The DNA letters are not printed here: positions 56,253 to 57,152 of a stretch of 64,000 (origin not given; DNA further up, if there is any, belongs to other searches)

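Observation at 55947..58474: NTPase_1 (THEP1-like) P-loop domain fused to a PNPOx-like FMN-binding domain, co-transcribed with a TrpB-fold PLP enzyme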

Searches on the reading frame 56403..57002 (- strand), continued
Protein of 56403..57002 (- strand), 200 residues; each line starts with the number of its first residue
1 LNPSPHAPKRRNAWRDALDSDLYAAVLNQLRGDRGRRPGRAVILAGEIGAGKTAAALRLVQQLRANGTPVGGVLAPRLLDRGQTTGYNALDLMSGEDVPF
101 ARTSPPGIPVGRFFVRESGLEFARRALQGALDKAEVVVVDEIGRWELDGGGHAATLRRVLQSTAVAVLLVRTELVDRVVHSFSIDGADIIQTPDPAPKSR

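Call 94: search_protein_families(library=pfam, proteins=[L124:6248-7975:+, L124:8653-11469:+, L148:1312-1959:+, L166:976-3207:+, L170:7102-7839:+, L170:5602-7092:+, L170:11471-13669:-, L153:8918-10378:+, L153:5369-6079:+, L168:2735-5407:-], max_evalue=0.001)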
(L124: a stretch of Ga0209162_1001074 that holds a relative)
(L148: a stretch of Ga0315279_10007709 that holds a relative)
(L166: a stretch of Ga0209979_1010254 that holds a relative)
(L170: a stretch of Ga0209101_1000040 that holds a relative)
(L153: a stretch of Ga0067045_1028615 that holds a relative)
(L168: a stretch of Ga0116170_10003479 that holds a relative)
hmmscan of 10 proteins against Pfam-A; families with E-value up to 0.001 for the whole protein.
L124:6248-7975:+ (575 aa): 3 families
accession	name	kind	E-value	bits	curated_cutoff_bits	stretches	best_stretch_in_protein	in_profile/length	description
PF01256.23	Carb_kinase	-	1.9e-51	175.3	27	2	379-530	93-239/242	NAD(P)H-hydrate dehydratase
PF03853.21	YjeF_N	-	7.1e-40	137.2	24.9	1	25-195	3-169/169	YjeF-related protein N-terminus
PF08543.17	Phos_pyr_kin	-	9.6e-05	22.3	27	1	407-499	121-221/246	Phosphomethylpyrimidine kinase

L124:8653-11469:+ (938 aa): 5 families
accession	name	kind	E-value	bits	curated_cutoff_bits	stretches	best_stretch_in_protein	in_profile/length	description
PF00476.26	DNA_pol_A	-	2.3e-163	544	34.3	1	554-928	3-381/381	DNA polymerase family A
PF02739.22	5_3_exonuc_N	-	2.1e-58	197.1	34.3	1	6-172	1-164/164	5'-3' exonuclease, N-terminal resolvase-like domain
PF01367.25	5_3_exonuc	-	2.5e-32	111.7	40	1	174-268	2-97/97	5'-3' exonuclease, C-terminal SAM fold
PF01612.26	DNA_pol_A_exo1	-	6e-26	91.7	23.6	1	340-520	3-172/173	3'-5' exonuclease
PF22619.2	DNA_polI_exo1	-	1e-05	25.8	27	1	411-456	40-85/140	DNA polymerase I, ribonuclease H-like domain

L148:1312-1959:+ (215 aa): 1 family
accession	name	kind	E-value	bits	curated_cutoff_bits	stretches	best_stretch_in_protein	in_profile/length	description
PF07963.17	N_methyl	-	2.3e-08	33.7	21.2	1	7-31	3-27/27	Prokaryotic N-terminal methylation motif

L166:976-3207:+ (743 aa): 7 families
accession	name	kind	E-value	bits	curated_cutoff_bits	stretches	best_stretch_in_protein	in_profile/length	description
PF00930.27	DPPIV_N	-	1.1e-94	317.6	22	1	135-460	20-354/354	Dipeptidyl peptidase IV (DPP IV) N-terminal region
PF00326.27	Peptidase_S9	-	1.8e-54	184.9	22.6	1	548-743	8-211/213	Prolyl oligopeptidase family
PF02129.25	Peptidase_S15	-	4.5e-09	36.8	23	1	500-644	1-135/262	X-Pro dipeptidyl-peptidase (S15 family)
PF01738.24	DLH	-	7.2e-07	29.5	21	1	585-722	77-189/217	Dienelactone hydrolase family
PF20434.5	BD-FAE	-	9.5e-07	29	26.8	0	516-625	9-110/215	BD-FAE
PF07676.18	PD40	-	2.7e-06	27.6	20.9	0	224-236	16-28/38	WD40-like Beta Propeller Repeat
PF08840.17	BAAT_C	-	0.00024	21.7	20.9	0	590-624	8-41/210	BAAT / Acyl-CoA thioester hydrolase C terminal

L170:7102-7839:+ (245 aa): 1 family
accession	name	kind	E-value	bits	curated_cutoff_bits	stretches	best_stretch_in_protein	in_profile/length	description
PF02361.21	CbiQ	-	8.3e-28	97.9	25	1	7-212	2-215/216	Cobalt transport protein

L170:5602-7092:+ (496 aa): 26 families (the best 25 are shown)
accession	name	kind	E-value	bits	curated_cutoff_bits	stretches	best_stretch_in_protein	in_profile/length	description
PF00005.33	ABC_tran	-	2.8e-58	196.8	25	2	19-170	1-137/137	ABC transporter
PF13304.12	AAA_21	-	1.5e-14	55.2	27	1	131-197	227-295/304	AAA domain, putative AbiEii toxin, Type IV TA system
PF13555.12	AAA_29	-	1.3e-09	38.1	27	1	25-57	18-50/61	P-loop containing region of AAA domain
PF13476.12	AAA_23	-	1.8e-09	39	27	1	20-74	13-65/201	AAA domain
PF13191.12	AAA_16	-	3e-09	38.1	32.6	1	27-179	23-146/167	AAA ATPase domain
PF13481.12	AAA_25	-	5.8e-08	33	27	0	25-50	28-54/195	AAA domain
PF02463.25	SMC_N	-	1.3e-07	31.8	40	0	30-190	25-189/220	RecF/RecN/SMC N terminal domain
PF13401.12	AAA_22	-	4.8e-07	30.6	27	0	30-90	6-64/130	AAA domain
PF13558.12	SbcC_Walker_B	-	5.9e-07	30.1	27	0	136-184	27-88/90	SbcC/RAD50-like, Walker B motif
PF05729.18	NACHT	-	7.1e-06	26.4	26.7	0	285-307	2-24/167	NACHT domain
PF20703.3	nSTAND1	-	1.1e-05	25.7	27.1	0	26-91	30-94/379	Novel STAND NTPase 1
PF25199.1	nSTAND_NTPase5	-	1.9e-05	25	34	0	27-54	39-66/145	Novel STAND NTPase 5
PF20720.3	nSTAND3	-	2.6e-05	24.4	27.2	0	31-51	19-39/155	Novel STAND NTPase 3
PF03193.22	RsgA_GTPase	-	4.1e-05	23.9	30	0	26-51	104-128/174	RsgA GTPase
PF13604.12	AAA_30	-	4.8e-05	23.6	27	0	280-334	14-67/191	AAA domain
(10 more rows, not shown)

L170:11471-13669:- (732 aa): 0 families

L153:8918-10378:+ (486 aa): 1 family
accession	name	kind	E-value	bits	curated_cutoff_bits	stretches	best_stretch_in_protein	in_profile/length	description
PF01841.26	Transglut_core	-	2.2e-18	67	23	1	299-403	1-107/108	Transglutaminase-like superfamily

L153:5369-6079:+ (236 aa): 3 families
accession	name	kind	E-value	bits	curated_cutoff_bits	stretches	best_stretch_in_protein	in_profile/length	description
PF00578.27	AhpC-TSA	-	6.7e-32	110.5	26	1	12-148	1-123/124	AhpC/TSA family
PF08534.16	Redoxin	-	9.9e-13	48.6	26.6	1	13-160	3-141/148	Redoxin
PF10417.14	1-cysPrx_C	-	9.4e-10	38.7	21.1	1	169-197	1-30/41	C-terminal domain of 1-Cys peroxiredoxin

L168:2735-5407:- (890 aa): 1 family
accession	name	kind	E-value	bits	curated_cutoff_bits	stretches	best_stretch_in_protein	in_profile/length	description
PF01326.24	PPDK_N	-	0.00048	20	27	0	200-388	103-223/328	Pyruvate phosphate dikinase, AMP/ATP-binding domain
